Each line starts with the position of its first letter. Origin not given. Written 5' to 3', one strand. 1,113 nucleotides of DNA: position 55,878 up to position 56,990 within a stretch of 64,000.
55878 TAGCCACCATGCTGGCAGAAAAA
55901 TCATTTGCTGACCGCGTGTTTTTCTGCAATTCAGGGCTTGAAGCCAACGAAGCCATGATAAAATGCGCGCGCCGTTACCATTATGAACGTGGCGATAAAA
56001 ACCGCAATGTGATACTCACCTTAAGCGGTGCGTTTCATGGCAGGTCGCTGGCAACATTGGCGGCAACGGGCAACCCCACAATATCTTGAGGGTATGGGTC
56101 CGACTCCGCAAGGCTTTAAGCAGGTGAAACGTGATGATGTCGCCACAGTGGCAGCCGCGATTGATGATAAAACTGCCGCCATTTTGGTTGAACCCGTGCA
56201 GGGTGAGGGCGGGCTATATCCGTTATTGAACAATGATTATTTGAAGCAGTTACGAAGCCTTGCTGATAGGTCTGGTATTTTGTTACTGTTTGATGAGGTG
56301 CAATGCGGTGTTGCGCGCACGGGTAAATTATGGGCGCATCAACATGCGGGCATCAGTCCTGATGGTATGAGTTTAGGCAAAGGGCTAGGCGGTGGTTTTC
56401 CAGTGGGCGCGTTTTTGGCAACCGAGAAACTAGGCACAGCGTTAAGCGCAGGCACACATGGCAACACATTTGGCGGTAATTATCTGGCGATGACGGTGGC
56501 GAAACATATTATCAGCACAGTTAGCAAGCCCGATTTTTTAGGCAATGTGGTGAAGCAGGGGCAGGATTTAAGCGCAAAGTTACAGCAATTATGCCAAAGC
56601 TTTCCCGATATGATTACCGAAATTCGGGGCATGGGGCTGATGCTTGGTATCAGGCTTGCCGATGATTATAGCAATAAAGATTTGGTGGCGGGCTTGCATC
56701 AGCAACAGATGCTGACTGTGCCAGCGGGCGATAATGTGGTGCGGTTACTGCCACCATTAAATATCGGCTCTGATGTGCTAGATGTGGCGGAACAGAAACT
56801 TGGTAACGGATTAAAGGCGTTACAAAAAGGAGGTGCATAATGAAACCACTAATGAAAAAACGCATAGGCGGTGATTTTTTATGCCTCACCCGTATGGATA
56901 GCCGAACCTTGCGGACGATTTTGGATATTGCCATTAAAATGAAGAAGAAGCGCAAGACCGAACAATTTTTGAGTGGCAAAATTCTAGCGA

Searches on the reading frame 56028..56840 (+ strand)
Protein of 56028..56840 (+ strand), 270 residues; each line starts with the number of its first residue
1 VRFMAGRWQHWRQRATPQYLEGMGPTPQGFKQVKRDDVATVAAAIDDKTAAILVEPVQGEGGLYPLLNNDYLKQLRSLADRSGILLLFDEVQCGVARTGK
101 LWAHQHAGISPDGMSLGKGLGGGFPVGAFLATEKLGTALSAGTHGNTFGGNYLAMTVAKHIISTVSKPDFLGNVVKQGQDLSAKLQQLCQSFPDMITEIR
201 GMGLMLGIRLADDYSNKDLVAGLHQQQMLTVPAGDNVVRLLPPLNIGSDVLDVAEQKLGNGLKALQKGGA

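Call 96: search_protein_families(library=pfam, proteins=[window:56028-56840:+], max_evalue=0.0001)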
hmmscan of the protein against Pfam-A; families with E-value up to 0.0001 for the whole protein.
window:56028-56840:+ (270 aa): 1 family
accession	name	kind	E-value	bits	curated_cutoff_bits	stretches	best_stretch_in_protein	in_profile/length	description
PF00202.27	Aminotran_3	-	1e-65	222.5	30.5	1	31-257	173-398/403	Aminotransferase class-III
